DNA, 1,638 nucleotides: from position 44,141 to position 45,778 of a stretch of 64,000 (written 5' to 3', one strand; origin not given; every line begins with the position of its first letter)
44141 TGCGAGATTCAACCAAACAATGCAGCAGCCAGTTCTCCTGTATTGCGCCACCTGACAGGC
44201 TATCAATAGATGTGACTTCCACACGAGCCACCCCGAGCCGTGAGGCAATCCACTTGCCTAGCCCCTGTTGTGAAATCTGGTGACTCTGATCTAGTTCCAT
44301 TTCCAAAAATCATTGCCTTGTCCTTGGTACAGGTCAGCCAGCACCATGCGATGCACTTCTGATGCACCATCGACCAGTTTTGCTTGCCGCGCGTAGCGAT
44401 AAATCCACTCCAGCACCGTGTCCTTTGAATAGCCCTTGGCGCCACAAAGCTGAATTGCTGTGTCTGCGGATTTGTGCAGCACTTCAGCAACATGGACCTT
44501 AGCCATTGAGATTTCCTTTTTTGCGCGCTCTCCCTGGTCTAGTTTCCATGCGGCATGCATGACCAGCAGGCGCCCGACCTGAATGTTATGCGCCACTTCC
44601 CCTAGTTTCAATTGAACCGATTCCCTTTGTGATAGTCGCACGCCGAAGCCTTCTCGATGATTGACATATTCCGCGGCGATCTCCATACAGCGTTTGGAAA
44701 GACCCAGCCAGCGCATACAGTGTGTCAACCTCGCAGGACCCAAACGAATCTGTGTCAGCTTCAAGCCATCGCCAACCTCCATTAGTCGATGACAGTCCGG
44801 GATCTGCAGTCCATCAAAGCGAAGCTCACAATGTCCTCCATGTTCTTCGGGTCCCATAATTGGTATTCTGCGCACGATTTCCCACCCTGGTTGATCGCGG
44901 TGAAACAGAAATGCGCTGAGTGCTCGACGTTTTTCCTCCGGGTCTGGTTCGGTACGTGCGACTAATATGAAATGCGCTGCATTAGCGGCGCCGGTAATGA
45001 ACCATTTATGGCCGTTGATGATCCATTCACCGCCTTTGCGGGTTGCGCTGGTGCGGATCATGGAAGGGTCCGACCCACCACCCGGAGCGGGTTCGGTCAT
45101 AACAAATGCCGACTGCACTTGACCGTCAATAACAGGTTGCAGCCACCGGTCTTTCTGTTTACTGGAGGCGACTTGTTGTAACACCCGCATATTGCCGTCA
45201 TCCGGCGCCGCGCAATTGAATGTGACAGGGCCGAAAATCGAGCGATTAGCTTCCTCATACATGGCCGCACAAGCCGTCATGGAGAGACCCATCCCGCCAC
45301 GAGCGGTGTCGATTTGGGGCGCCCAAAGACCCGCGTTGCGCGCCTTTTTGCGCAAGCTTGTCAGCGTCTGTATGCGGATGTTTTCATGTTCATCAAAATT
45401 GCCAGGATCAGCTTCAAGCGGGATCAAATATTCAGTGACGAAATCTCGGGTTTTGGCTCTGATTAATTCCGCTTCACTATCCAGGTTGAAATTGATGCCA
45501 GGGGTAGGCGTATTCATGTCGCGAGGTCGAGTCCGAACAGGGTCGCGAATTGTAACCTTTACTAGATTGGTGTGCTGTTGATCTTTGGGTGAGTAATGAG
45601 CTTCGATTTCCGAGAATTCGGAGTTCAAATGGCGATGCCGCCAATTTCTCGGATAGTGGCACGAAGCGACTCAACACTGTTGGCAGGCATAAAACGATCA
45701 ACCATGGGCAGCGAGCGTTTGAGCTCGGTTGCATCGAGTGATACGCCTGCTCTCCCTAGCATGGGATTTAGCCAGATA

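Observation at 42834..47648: Translationally coupled MoxR(CoxD-like) - VWA(CoxE-like) - ACAD10/11-type dehydrogenase - APH-fold kinase operon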

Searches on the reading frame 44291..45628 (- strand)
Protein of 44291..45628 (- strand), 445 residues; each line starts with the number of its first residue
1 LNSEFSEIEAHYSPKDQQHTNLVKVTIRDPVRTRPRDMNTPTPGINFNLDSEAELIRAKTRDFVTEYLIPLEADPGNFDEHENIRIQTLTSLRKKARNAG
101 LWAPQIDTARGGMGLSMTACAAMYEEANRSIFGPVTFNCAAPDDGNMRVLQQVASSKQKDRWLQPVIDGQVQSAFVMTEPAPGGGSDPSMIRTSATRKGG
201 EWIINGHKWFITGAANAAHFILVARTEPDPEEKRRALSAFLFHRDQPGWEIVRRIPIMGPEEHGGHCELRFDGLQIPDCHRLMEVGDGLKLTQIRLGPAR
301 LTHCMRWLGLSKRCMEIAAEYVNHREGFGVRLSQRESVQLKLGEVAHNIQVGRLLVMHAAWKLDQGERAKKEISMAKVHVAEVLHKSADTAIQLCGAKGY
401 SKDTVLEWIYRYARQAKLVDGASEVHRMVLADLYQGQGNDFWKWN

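Call 5: search_protein_families(library=pfam, proteins=[window:44291-45628:-], max_evalue=0.01)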
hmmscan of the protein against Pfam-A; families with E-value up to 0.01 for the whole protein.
window:44291-45628:- (445 aa): 4 families
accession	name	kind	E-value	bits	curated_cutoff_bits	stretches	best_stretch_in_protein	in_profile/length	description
PF00441.29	Acyl-CoA_dh_1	-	1.6e-37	129.3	22.4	1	286-432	1-147/150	Acyl-CoA dehydrogenase, C-terminal domain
PF02770.24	Acyl-CoA_dh_M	-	9.5e-20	71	33.3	1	174-272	1-95/97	Acyl-CoA dehydrogenase, middle domain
PF08028.16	Acyl-CoA_dh_2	-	2.8e-13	50.8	22.7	1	301-414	1-124/134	Acyl-CoA dehydrogenase, C-terminal domain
PF02771.21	Acyl-CoA_dh_N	-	2.8e-12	47.4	22.9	1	51-169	2-112/113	Acyl-CoA dehydrogenase, N-terminal domain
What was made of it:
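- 44291..45517 (-): ACAD10/11-LvaC-type acyl-CoA dehydrogenase-fold enzyme (408 aa from the ATG at 45517). Predicted 4-phosphoacyl-CoA phosphate-eliminating enzyme. Pfam ACAD N, M and C domains (call 5).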

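Call 6: search_protein_families(library=ncbifam, proteins=[window:44291-45628:-], max_evalue=0.01)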
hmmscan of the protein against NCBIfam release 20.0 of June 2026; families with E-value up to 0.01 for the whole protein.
window:44291-45628:- (445 aa): 21 families
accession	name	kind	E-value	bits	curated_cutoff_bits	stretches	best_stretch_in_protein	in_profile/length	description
NF042972.1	AcrlCoAredClosAcrC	equivalog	2.3e-50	171.4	640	1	46-431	2-373/378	acryloyl-CoA reductase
NF045552.1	GlutCoADH_Des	equivalog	1e-42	146.7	470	1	46-431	2-376/387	glutaryl-CoA dehydrogenase Acd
NF043006.1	CyhCrbnylCoADH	equivalog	2.7e-39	135.3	650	1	152-431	99-372/380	cyclohexane-1-carbonyl-CoA dehydrogenase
NF008997.0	PRK12341.1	equivalog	1.8e-38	132.6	537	1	99-425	49-367/382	acyl-CoA dehydrogenase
NF042439.1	SulpropCoADesulf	equivalog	4.4e-38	131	600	1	95-432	32-368/379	3-sulfinopropanoyl-CoA desulfinase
NF053553.1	prodigi_MBC_PigA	equivalog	5.2e-38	131.1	500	1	82-431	30-376/381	prodigiosin MBC biosynthesis dehydrogenase PigA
NF058590.1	AcCoDHFadEBacil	equivalog_domain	1.4e-37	129.5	600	1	48-432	20-408/586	acyl-CoA dehydrogenase FadE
NF045652.1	ProlPCPDhRedW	equivalog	2.9e-37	128.4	650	1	94-429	38-368/376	L-prolyl-[peptidyl-carrier protein] dehydrogenase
TIGR03207.1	cyc_hxne_CoA_dh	equivalog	5e-32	111.1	575.35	1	78-431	24-368/372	cyclohexanecarboxyl-CoA dehydrogenase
NF002885.1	PRK03354.1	equivalog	9e-29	100.7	540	1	98-427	48-366/378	crotonobetainyl-CoA dehydrogenase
NF052270.1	Staph_DH_FadE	equivalog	5.2e-23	81.4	600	1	154-437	121-396/400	acyl-CoA dehydrogenase FadE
TIGR03203.1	pimD_small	equivalog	6.1e-17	61.8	652.7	1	150-408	97-350/378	pimeloyl-CoA dehydrogenase small subunit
TIGR03204.1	pimC_large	equivalog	4.4e-11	42.3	623.85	1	149-350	99-292/395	pimeloyl-CoA dehydrogenase large subunit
TIGR04022.1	sulfur_SfnB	equivalog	8.1e-11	41.4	430.9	1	97-418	43-364/391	SfnB family sulfur acquisition oxidoreductase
NF007000.1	PRK09463.1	subfamily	1.3e-09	37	600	1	309-423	307-423/726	acyl-CoA dehydrogenase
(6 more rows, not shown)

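Call 10: find_homologous_proteins(query=window:44291-45628:-, max_evalue=1e-20)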
Query window:44291-45628:- (445 aa): 8000 proteins with E <= 1e-20 among 8000 candidates; the best 120 are listed.
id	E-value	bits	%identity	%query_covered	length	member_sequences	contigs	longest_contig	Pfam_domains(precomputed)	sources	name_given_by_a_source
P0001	0.0e+0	1038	100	100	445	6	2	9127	PF02770.25,PF00441.30,PF08028.17,PF02771.22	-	-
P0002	1.1e-236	804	83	91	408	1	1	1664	PF02770.25,PF00441.30,PF08028.17,PF02771.22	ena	-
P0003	6.4e-233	791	81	91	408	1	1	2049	PF02770.25,PF00441.30,PF08028.17,PF02771.22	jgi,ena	jgi:acyl-CoA dehydrogenase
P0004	2.2e-218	744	78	90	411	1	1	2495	PF02770.25,PF00441.30,PF08028.17,PF02771.22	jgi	-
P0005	7.4e-214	729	76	90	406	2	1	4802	PF02770.25,PF00441.30,PF08028.17,PF02771.22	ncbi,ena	-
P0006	3.6e-212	723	76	90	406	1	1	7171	PF02770.25,PF00441.30,PF08028.17,PF02771.22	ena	-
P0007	9.4e-212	722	75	90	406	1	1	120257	PF02770.25,PF00441.30,PF08028.17,PF02771.22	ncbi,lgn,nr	ncbi:MAG: acyl-CoA dehydrogenase family protein [Acidiferrobacterales bacterium]|nr:acyl-CoA dehydro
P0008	9.8e-207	705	74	90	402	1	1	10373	PF02770.25,PF00441.30,PF08028.17,PF02771.22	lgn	-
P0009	7.7e-204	696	72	93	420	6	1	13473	PF02770.25,PF00441.30,PF08028.17,PF02771.22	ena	-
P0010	4.4e-203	693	73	90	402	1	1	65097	PF02770.25,PF00441.30,PF08028.17,PF02771.22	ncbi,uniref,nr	ncbi:acyl-CoA dehydrogenase family protein [Ruegeria arenilitoris]|uniref:acyl-CoA dehydrogenase fam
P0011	1.4e-202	691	73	90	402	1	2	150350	PF02770.25,PF00441.30,PF08028.17,PF02771.22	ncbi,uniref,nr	ncbi:acyl-CoA dehydrogenase family protein [Ruegeria atlantica]|uniref:acyl-CoA dehydrogenase family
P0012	2.5e-201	687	70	92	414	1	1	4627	PF02770.25,PF00441.30,PF08028.17,PF02771.22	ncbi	-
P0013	3.2e-201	687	72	90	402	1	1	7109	PF02770.25,PF00441.30,PF08028.17,PF02771.22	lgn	-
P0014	2.7e-200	684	73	90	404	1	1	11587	PF02770.25,PF00441.30,PF08028.17,PF02771.22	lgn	-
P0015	6.4e-200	683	71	90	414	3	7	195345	PF02770.25,PF00441.30,PF08028.17,PF02771.22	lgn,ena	-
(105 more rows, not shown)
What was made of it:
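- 44291..45517 (-): Homologues are 399-414 aa (call 10).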

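Call 11: find_related_loci(query=window:44291-45517:-, collection=genome_contigs, flank=8000)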
Query window:44291-45517:- (408 aa) in genome_contigs; peptide patterns used: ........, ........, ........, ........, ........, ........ (x = any residue, [..] = any of these).
600 stretches matched a pattern (row limit reached: there are more); 594 encode a relative of the query (tblastn E <= 1e-3); the best 80 are kept; 80 distinct loci.
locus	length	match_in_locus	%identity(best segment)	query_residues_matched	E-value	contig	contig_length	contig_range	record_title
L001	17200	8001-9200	73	8-407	0e+0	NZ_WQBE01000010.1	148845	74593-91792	Ruegeria atlantica strain HKCCD9150 NODE_10, whole genome shotgun sequence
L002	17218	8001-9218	70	2-407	0e+0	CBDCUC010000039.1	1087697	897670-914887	MAG: Hyphomicrobiaceae bacterium isolate e78f1efa-a4be-4c22-b157-ae163e205c78 genome assembly, contig: contig_39, whole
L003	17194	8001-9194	70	8-408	0e+0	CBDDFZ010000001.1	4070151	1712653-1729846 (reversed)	MAG: Alphaproteobacteria bacterium isolate b6aa2659-7d1d-45a1-9f22-567302c98a9b genome assembly, contig: contig_1, whole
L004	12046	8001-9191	70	8-407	0e+0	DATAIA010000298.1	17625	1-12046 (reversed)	MAG TPA_asm: Xanthobacteraceae bacterium isolate SMAG_U6871 k141_5037463, whole genome shotgun sequence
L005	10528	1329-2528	69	8-407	0e+0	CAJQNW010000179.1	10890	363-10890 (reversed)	MAG: uncultured Tepidamorphus sp. isolate 10_20180417_Bin_METABAT_18_1 genome assembly, contig: c_000000578366, whole ge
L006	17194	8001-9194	69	8-408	0e+0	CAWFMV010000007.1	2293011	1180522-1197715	MAG: uncultured Alphaproteobacteria bacterium isolate MFD02134.bin.2.192 genome assembly, contig: contig_296, whole geno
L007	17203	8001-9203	70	8-408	0e+0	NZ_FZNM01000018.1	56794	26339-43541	Paracoccus sediminis strain DSM 26170, whole genome shotgun sequence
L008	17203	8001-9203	68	5-408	0e+0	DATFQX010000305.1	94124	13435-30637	MAG TPA_asm: Xanthobacteraceae bacterium isolate SMAG_U9342 k141_4513195, whole genome shotgun sequence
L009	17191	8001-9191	69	8-407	0e+0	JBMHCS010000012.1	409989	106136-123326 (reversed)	MAG: Candidatus Puniceispirillaceae bacterium isolate xHP1_bin.446 c_000000000012, whole genome shotgun sequence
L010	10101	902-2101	69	6-408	0e+0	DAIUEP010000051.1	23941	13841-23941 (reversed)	MAG TPA_asm: Xanthobacteraceae bacterium isolate CTOTU26103 NODE_707_length_23941_cov_12.743741, whole genome shotgun se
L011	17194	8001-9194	69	8-408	0e+0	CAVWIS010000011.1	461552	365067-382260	MAG: uncultured Alphaproteobacteria bacterium isolate MFD02159.bin.2.123 genome assembly, contig: contig_21783, whole ge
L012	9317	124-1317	68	8-408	0e+0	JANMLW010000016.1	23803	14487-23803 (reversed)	MAG: Hyphomicrobiales bacterium isolate OTE_58_metabat_619 OTE_58_k141_2220287, whole genome shotgun sequence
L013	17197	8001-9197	67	8-408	0e+0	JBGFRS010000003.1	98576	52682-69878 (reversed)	MAG: Pseudomonadota bacterium isolate BA1A45.2019.Bin.48 NODE_308_length_98576_cov_6.812615, whole genome shotgun sequen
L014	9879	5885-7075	68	8-407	0e+0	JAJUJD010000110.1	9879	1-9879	MAG: Alcaligenaceae bacterium isolate bin108 k141_181195_length_9879_cov_34.8658, whole genome shotgun sequence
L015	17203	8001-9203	66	5-408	0e+0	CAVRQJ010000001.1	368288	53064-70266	MAG: uncultured Alphaproteobacteria bacterium isolate MFD04540.bin.1.19 genome assembly, contig: contig_12636, whole gen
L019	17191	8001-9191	68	8-407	0e+0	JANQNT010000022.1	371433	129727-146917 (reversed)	MAG: Tepidamorphaceae bacterium isolate IP29b_bin.105 k99_107250, whole genome shotgun sequence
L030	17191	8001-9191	67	8-407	0e+0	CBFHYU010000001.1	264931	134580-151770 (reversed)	MAG: Candidatus Puniceispirillaceae bacterium isolate Co_bin_484_indper genome assembly, contig: Co_bin_484_indper_c1, w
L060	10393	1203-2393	67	8-407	0e+0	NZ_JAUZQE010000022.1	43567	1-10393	Yanghanlia caeni strain LG-2 LG-2_scaffold22, whole genome shotgun sequence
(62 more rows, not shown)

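Call 14: find_encoding_contigs(protein=P0007, flank=8000, max_places=3)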
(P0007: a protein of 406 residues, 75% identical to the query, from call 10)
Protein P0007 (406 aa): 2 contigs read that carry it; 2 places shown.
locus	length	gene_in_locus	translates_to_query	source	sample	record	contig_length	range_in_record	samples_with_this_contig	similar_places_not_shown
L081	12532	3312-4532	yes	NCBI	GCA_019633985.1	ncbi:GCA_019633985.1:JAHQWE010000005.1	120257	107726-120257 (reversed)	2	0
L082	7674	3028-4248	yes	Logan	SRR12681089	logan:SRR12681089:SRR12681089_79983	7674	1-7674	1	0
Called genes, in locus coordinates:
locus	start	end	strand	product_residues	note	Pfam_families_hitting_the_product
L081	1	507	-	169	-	PF13417:GST_N_3, PF13409:GST_N_2 (faint), PF17172:GST_N_4 (weak)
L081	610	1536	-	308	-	PF01734:Patatin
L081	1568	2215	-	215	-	PF19489:SLT_4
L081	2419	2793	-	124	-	-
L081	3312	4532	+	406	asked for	PF02771:Acyl-CoA_dh_N, PF02770:Acyl-CoA_dh_M, PF00441:Acyl-CoA_dh_1, PF08028:Acyl-CoA_dh_2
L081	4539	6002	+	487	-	PF01636:APH, PF01633:Choline_kinase (faint), PF19802:DUF6285 (weak)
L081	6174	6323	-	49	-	-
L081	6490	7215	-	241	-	PF12637:TSCPD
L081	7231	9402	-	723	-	PF00317:Ribonuc_red_lgN, PF02867:Ribonuc_red_lgC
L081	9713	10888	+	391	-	PF07690:MFS_1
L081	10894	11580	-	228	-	PF04298:Zn_peptidase_2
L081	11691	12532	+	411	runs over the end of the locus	PF07005:SBD_N, PF17042:NBD_C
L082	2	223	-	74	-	?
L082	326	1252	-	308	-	PF01734:Patatin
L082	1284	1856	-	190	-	PF19489:SLT_4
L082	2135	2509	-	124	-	-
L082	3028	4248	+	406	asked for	PF02771:Acyl-CoA_dh_N, PF02770:Acyl-CoA_dh_M, PF00441:Acyl-CoA_dh_1, PF08028:Acyl-CoA_dh_2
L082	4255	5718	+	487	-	PF01636:APH, PF01633:Choline_kinase (faint), PF19802:DUF6285 (weak)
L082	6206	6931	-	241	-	PF12637:TSCPD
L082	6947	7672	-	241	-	?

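Call 15: find_encoding_contigs(protein=P0001, flank=8000, max_places=4)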
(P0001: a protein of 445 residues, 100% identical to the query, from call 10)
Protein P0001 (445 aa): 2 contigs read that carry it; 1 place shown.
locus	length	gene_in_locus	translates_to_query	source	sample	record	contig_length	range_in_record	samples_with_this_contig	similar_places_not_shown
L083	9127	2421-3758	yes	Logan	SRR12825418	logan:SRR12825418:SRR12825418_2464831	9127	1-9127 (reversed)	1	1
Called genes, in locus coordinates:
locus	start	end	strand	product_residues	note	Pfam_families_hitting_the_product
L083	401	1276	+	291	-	PF07726:AAA_3 (faint), PF07728:AAA_5, PF00004:AAA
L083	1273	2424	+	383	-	PF05762:VWA_CoxE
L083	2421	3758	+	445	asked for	PF02771:Acyl-CoA_dh_N, PF02770:Acyl-CoA_dh_M, PF00441:Acyl-CoA_dh_1, PF08028:Acyl-CoA_dh_2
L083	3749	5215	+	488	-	PF01636:APH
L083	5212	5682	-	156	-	PF03061:4HBT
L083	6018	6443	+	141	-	-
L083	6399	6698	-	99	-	-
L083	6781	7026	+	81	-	-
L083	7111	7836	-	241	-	PF12637:TSCPD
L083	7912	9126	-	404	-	?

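Call 28: search_solved_structures(query=window:44291-45517:-, max_evalue=1e-20)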
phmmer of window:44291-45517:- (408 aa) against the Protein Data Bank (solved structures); distinct sequences matched with E-value up to 1e-20: 63 (the best 60 are shown).
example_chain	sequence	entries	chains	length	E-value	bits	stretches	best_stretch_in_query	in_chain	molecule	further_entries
8v3u_A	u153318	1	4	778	1.4e-62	215.1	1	51-396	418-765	Acyl-Coenzyme A dehydrogenase family, member 11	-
2wbi_A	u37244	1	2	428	1.9e-62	214.7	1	16-396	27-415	ACYL-COA DEHYDROGENASE FAMILY MEMBER 11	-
8v3v_A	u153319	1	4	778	7e-62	212.8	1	51-396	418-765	Acyl-Coenzyme A dehydrogenase family, member 11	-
4hr3_A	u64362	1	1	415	1.1e-61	212.2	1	51-396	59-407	Putative acyl-CoA dehydrogenase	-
1ukw_A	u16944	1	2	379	9.8e-47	162.9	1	8-394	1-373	acyl-CoA dehydrogenase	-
4n5f_A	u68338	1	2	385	1.9e-44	155.4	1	17-394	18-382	Putative acyl-CoA dehydrogenase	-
1udy_A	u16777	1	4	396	1.5e-43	152.5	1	4-399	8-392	Acyl-CoA dehydrogenase, medium-chain specific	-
1ege_A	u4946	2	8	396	4.2e-43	151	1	4-394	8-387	MEDIUM CHAIN ACYL-COA DEHYDROGENASE | Acyl-CoA dehydrogenase, medium-chain specific, mitochondrial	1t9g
2a1t_A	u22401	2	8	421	5.3e-43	150.6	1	4-394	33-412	Acyl-CoA dehydrogenase, medium-chain specific, mitochondrial precursor | Medium-chain specific acyl-CoA dehydrogenase, mitochondrial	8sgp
3mdd_A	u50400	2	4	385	1e-42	149.7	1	7-397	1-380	MEDIUM CHAIN ACYL-COA DEHYDROGENASE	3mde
1egc_A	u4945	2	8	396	1.5e-42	149.1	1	4-394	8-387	MEDIUM CHAIN ACYL-COA DEHYDROGENASE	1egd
4p13_A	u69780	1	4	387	2.1e-42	148.6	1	7-394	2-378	Medium-chain specific acyl-CoA dehydrogenase, mitochondrial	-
5lnx_A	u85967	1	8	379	7.6e-42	146.8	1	17-395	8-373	Acyl-CoA dehydrogenase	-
4u83_A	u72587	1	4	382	8.1e-42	146.7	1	15-394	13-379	Acyl-CoA dehydrogenase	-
1jqi_A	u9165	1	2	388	1.1e-41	146.2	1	14-394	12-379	short chain acyl-CoA dehydrogenase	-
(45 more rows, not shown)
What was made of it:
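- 44291..45517 (-): Best PDB hits are ACAD11 8v3u and 2wbi (call 28).
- On ACAD10/11-LvaC subgroup of acyl-CoA dehydrogenases: The best ordinary ACAD scores 163 bits (call 28).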

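Call 47: search_solved_structures(query=window:44291-45517:-, max_evalue=1e-55, show_alignments=1)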
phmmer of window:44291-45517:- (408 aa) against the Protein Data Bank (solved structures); distinct sequences matched with E-value up to 1e-55: 4.
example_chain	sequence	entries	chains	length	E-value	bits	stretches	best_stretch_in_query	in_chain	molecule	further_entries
8v3u_A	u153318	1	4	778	1.4e-62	215.1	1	51-396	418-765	Acyl-Coenzyme A dehydrogenase family, member 11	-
2wbi_A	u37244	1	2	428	1.9e-62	214.7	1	16-396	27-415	ACYL-COA DEHYDROGENASE FAMILY MEMBER 11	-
8v3v_A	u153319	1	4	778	7e-62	212.8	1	51-396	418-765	Acyl-Coenzyme A dehydrogenase family, member 11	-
4hr3_A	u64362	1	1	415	1.1e-61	212.2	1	51-396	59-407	Putative acyl-CoA dehydrogenase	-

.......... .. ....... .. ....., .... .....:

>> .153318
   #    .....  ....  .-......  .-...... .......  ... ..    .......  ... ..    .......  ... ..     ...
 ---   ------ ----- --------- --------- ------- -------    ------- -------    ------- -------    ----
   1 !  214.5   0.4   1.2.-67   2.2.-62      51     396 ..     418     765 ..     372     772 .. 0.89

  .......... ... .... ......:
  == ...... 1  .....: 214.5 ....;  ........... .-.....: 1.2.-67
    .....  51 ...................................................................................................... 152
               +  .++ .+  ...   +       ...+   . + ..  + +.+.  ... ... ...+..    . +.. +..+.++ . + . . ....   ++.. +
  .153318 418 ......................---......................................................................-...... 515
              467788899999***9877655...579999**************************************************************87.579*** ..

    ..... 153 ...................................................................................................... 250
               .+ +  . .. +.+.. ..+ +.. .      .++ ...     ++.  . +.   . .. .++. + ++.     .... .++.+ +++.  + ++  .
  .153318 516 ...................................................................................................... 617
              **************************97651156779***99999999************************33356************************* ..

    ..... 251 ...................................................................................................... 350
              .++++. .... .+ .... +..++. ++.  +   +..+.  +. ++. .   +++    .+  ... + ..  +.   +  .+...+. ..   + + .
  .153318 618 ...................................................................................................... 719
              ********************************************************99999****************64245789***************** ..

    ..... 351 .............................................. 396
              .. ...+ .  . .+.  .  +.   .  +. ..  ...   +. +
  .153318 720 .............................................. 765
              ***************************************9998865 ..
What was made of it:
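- On ACAD10/11-LvaC subgroup of acyl-CoA dehydrogenases: The residue-by-residue alignment to 8v3u shows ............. aligned with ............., and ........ aligned with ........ (call 47).
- The HMMER bit score to mouse ACAD11 is moderate (215 bits, call 47). All phosphate-binding and catalytic signature residues of ACAD10/11 are conserved (call 47).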

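Call 54: search_protein_families(library=pfam, proteins=[L014:5045-5839:+, L019:5455-7122:+], max_evalue=0.001)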
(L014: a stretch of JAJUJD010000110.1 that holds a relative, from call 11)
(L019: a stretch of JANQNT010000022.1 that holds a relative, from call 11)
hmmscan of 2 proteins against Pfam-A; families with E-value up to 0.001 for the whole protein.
L014:5045-5839:+ (264 aa): 8 families
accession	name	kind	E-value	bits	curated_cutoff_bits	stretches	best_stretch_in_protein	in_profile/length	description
PF13561.12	adh_short_C2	-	1.8e-59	201.7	27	1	25-258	1-234/236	Enoyl-(Acyl carrier protein) reductase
PF00106.31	adh_short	-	1.4e-53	181.7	26.6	1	20-211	2-192/195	short chain dehydrogenase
PF08659.16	KR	-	1.8e-15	57.7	22.6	1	22-170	4-151/180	KR domain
PF01370.27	Epimerase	-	5e-06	26.6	20.9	1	21-111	1-85/240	NAD dependent epimerase/dehydratase family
PF16363.11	GDP_Man_Dehyd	-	8.4e-05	22.6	27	1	22-89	1-74/332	GDP-mannose 4,6 dehydratase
PF23441.1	SDR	-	0.00015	21.7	27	1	169-259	164-255/258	SDR-like rossmann domain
PF03435.24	Sacchrp_dh_NADP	-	0.00054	20.7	25.1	1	22-120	2-97/129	Saccharopine dehydrogenase NADP binding domain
PF05368.20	NmrA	-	0.00074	19.6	27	0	21-96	5-77/298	NmrA-like family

L019:5455-7122:+ (555 aa): 2 families
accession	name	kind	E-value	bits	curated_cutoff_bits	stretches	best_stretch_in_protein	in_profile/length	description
PF00501.34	AMP-binding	-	9.2e-84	281.9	29.9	1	77-410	16-384/384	AMP-binding enzyme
PF13193.12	AMP-binding_C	-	4.1e-16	60.1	24.5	1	461-536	1-76/76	AMP-binding enzyme C-terminal domain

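Call 55: search_protein_families(library=padloc, proteins=[window:44291-45517:-], max_evalue=0.001)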
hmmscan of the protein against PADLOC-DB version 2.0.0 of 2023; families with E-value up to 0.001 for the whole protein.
window:44291-45517:- (408 aa): 0 families
